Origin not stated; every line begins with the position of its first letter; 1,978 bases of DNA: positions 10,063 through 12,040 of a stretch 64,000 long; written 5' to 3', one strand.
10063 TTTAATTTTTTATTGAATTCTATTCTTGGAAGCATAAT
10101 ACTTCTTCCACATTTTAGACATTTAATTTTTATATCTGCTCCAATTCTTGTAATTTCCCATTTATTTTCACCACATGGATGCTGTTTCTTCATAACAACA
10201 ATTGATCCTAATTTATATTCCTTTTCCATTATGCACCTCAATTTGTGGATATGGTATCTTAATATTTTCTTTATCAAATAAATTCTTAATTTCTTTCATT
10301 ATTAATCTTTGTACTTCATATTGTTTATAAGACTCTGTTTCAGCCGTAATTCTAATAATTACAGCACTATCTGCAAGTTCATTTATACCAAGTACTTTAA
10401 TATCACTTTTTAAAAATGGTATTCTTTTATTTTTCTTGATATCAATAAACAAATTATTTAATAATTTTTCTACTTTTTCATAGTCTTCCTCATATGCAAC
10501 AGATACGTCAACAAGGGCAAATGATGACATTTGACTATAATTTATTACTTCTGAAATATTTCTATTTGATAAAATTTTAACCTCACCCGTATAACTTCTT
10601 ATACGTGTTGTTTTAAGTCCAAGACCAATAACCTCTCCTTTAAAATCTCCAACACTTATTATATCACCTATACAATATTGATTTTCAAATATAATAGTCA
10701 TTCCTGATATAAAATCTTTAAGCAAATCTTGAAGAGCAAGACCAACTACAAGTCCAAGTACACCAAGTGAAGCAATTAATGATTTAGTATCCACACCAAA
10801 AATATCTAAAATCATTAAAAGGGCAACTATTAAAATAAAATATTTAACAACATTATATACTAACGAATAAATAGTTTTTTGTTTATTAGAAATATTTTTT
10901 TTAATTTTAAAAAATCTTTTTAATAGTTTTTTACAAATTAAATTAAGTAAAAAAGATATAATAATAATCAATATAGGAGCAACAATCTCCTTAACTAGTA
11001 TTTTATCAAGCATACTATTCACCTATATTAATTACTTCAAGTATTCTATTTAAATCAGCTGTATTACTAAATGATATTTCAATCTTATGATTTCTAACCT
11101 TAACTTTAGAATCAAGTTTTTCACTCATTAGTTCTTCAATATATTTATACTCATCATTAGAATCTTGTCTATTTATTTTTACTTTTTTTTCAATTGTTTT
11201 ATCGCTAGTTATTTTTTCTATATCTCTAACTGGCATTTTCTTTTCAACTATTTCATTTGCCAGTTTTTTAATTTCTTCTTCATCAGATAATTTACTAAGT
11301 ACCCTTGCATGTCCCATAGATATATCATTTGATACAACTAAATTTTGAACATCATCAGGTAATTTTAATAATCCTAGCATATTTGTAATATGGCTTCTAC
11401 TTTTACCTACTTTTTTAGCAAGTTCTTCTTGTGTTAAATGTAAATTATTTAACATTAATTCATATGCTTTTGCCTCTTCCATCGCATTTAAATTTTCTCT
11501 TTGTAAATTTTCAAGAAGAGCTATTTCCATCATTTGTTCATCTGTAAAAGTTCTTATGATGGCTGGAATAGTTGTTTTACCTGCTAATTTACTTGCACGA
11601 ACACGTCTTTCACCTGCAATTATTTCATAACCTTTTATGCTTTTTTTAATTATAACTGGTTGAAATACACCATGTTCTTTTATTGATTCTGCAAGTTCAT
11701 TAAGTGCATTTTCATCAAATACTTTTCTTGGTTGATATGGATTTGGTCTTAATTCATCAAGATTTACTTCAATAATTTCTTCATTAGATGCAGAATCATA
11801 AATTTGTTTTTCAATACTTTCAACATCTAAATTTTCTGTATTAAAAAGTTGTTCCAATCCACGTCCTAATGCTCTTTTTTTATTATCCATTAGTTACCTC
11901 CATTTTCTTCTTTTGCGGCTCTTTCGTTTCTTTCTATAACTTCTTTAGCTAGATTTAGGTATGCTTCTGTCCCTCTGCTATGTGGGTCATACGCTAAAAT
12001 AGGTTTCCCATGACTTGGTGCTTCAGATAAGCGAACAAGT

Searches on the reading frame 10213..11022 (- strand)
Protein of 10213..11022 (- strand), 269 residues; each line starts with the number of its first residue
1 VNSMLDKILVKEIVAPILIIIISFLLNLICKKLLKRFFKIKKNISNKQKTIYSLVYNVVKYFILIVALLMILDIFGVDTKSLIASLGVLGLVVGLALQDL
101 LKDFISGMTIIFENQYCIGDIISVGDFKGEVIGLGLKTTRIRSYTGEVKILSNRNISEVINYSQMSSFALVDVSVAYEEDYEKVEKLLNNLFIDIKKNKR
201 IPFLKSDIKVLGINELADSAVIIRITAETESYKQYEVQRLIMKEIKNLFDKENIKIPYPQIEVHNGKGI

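Call 7: search_protein_families(library=pfam, proteins=[window:10213-11022:-], max_evalue=0.01)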
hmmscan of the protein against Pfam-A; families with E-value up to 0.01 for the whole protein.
window:10213-11022:- (269 aa): 4 families
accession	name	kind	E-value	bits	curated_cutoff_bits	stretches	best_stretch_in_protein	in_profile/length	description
PF00924.24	MS_channel_2nd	-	1.2e-17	64.2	20.2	1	99-163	1-67/68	Mechanosensitive ion channel, beta-domain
PF21088.3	MS_channel_1st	-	1.2e-11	44.8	23.1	1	57-98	1-42/42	Mechanosensitive ion channel, transmembrane helices 2/3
PF21082.3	MS_channel_3rd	-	1.1e-08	35.8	21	1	171-256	3-88/88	Mechanosensitive ion channel MscS, C-terminal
PF06837.17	Fijivirus_P9-2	-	0.0025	18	27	1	14-84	46-118/178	Fijivirus P9-2 protein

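Call 8: search_protein_families(library=ncbifam, proteins=[window:10213-11022:-], max_evalue=0.01)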
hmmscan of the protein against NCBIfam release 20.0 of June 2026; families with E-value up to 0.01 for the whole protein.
window:10213-11022:- (269 aa): 6 families
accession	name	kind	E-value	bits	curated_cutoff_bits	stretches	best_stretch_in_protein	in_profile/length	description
NF047601.1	MscSThanab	equivalog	2.4e-53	181.4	500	1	6-263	14-274/280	small-conductance mechanosensitive channel MscS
NF008542.0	PRK11465.1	equivalog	2.1e-28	99.1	596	1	23-263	482-722/741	mechanosensitive channel protein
NF007662.0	PRK10334.1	subfamily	3.2e-28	98.8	321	1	12-264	30-276/286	small-conductance mechanosensitive channel MscS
NF047602.1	MscsSHelicob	equivalog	1.1e-27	97.1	400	1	17-263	17-256/260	small-conductance mechanosensitive channel MscS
NF008438.0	PRK11281.1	equivalog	1.8e-12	45.9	991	1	5-264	831-1087/1113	mechanosensitive channel MscK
NF008180.0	PRK10929.1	equivalog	2.5e-12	45.5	809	1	6-264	829-1084/1109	miniconductance mechanosensitive channel MscM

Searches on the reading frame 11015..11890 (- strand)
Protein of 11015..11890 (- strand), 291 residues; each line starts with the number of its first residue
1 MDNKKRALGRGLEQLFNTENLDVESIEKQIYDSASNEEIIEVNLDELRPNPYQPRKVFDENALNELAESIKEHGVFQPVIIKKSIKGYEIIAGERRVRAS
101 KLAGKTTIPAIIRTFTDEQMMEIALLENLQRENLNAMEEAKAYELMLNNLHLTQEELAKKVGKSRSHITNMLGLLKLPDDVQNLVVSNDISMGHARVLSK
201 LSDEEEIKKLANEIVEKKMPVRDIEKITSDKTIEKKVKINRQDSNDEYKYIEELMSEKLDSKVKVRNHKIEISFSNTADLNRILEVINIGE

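Call 7: search_protein_families(library=pfam, proteins=[window:11015-11890:-], max_evalue=0.01)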
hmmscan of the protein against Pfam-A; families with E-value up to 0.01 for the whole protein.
window:11015-11890:- (291 aa): 6 families
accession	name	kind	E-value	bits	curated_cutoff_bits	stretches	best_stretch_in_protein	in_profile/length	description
PF17762.8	HTH_ParB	-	2.6e-35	121.1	22.6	1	132-230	1-99/102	ParB HTH domain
PF02195.25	ParB_N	-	5.6e-35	119.7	26.3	1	38-130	2-95/95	ParB N-terminal domain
PF01381.28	HTH_3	-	6.3e-05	23.4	23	1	148-170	6-28/55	Helix-turn-helix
PF08535.16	KorB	-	7.1e-05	23.1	22.3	1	153-187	5-39/89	KorB domain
PF01978.25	TrmB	-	0.00084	19.6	25.6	1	139-176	10-47/68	Sugar-specific transcriptional regulator TrmB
PF13545.12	HTH_Crp_2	-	0.005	17.2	27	0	148-176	19-47/70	Crp-like helix-turn-helix domain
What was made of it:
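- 11015..11890 (-): ParB/Spo0J (291 aa), the presumed reader of the array. Pfam ParB_N and HTH_ParB (call 7).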

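Call 8: search_protein_families(library=ncbifam, proteins=[window:11015-11890:-], max_evalue=0.01)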
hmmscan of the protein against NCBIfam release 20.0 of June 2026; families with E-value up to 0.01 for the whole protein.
window:11015-11890:- (291 aa): 7 families
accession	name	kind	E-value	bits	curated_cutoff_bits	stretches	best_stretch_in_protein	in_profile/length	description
TIGR04285.1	nucleoid_noc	exception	1.9e-71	240.4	315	1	38-248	1-211/255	nucleoid occlusion protein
TIGR00180.1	parB_part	domain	1.1e-62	211.2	58.45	1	37-214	3-185/186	ParB/RepB/Spo0J family partition protein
TIGR03734.1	PRTRC_parB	hypoth_equivalog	6.8e-40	137.1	278.6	1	52-229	6-187/555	PRTRC system ParB family protein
TIGR03454.1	partition_RepB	equivalog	1.3e-14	54.3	201.5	1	22-277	50-303/325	plasmid partitioning protein RepB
NF010406.0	PRK13832.1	subfamily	1.3e-11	43.8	640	1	38-170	3-138/578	plasmid partitioning protein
NF010440.0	PRK13866.1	equivalog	1.8e-07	30.6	522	1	61-140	88-169/336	plasmid partitioning protein RepB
NF010252.0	PRK13698.1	equivalog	3.4e-07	29.5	274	1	56-245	82-270/323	ParB/RepB/Spo0J family plasmid partition protein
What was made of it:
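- On Chromosomal ParABS centromere (parS): The gene at 11890-12702 is in an operon with parB (calls 7, 8).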

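Call 33: search_solved_structures(query=window:11015-11890:-, show_alignments=5, max_evalue=1e-10)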
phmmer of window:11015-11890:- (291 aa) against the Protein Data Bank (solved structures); distinct sequences matched with E-value up to 1e-10: 13.
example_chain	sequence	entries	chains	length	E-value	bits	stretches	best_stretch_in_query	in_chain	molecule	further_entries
6sdk_A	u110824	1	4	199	8.7e-63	215.6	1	37-228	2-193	Stage 0 sporulation protein J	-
4umk_A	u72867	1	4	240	4.1e-56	193.8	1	4-233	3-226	PROBABLE CHROMOSOME-PARTITIONING PROTEIN PARB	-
7bnk_A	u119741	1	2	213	1.7e-50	175.3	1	40-230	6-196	ParB family protein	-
7bnr_A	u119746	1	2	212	1.1e-49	172.8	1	41-230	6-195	ParB family protein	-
7o0n_A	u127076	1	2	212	1.1e-49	172.7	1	40-230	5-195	ParB family protein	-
1vz0_A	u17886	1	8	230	3e-48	168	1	39-228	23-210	Chromosome-partitioning protein Spo0J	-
7nfu_A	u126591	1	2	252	3.2e-45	158.1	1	27-226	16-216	Nucleoid occlusion protein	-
6t1f_A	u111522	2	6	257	6.6e-45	157.1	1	3-228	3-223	Chromosome-partitioning protein ParB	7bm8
7ng0_A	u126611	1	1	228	2e-44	155.5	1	37-226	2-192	Nucleoid occlusion protein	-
7ol9_A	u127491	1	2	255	2.2e-42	148.8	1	33-226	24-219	Nucleoid occlusion protein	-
6s6h_A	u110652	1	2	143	1.2e-22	84.1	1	120-228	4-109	Chromosome-partitioning protein ParB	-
6y93_A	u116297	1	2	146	1.9e-19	73.6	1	121-226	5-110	Nucleoid occlusion protein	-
8qa8_A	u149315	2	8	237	3.8e-14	56.3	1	38-184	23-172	Transcriptional repressor protein KorB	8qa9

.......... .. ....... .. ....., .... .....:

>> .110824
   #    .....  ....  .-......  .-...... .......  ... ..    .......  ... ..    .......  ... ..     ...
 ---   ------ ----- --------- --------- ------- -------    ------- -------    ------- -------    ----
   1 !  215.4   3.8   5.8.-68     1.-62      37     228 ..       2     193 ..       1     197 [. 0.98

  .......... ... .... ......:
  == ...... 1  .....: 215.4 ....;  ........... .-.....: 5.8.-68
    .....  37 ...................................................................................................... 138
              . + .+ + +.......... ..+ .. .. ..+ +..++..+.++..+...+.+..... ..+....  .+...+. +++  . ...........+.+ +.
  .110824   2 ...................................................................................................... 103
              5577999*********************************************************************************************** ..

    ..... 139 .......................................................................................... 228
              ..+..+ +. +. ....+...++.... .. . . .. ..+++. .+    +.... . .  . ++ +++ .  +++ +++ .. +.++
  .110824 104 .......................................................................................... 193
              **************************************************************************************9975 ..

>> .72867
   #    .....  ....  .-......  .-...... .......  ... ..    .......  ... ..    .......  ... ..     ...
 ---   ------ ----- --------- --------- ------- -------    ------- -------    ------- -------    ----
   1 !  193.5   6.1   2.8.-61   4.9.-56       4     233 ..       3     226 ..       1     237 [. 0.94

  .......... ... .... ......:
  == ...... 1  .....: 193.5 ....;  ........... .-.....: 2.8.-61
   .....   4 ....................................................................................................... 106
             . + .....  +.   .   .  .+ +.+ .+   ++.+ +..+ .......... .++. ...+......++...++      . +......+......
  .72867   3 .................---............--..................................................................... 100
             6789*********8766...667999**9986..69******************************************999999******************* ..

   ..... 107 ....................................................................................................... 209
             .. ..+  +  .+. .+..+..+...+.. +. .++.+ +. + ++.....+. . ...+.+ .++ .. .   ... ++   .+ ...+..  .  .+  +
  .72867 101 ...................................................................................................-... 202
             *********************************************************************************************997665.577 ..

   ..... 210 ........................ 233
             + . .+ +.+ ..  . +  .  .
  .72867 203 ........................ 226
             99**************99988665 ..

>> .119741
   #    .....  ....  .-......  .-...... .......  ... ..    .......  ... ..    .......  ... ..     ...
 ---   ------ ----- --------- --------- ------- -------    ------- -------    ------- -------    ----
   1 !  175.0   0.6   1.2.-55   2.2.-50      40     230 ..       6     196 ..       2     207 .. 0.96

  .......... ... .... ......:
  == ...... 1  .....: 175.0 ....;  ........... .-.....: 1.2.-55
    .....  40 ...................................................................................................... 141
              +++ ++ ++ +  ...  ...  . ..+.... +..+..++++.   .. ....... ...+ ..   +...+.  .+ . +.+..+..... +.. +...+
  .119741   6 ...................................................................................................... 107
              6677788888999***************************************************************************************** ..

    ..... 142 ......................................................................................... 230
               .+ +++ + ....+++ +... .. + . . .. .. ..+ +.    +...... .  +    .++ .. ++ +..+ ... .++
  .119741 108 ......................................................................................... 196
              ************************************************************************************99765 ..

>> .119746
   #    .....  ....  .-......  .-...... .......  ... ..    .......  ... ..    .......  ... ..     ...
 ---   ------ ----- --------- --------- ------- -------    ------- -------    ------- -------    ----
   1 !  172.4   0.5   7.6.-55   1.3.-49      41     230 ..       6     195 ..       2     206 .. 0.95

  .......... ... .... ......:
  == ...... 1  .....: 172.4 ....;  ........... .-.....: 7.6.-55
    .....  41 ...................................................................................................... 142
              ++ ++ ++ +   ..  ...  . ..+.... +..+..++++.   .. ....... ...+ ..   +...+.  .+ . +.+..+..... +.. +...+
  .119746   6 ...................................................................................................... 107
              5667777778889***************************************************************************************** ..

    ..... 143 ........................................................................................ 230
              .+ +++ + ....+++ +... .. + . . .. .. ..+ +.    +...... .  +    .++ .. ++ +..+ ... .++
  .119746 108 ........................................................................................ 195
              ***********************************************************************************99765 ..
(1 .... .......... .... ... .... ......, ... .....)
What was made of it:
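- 11015..11890 (-): The GERR box and the N-terminal LGRGL motif are present (call 33).
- Closest known: Bacillus subtilis Spo0J and its parS sites. Same: It is the closest solved ParB (6SDK, call 33).
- ParB is closest to B. subtilis Spo0J and has the GERR box (call 33). The sites are the chromosomal consensus, and the only ParAB pair in the window is chromosomal in type (calls 7, 33).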
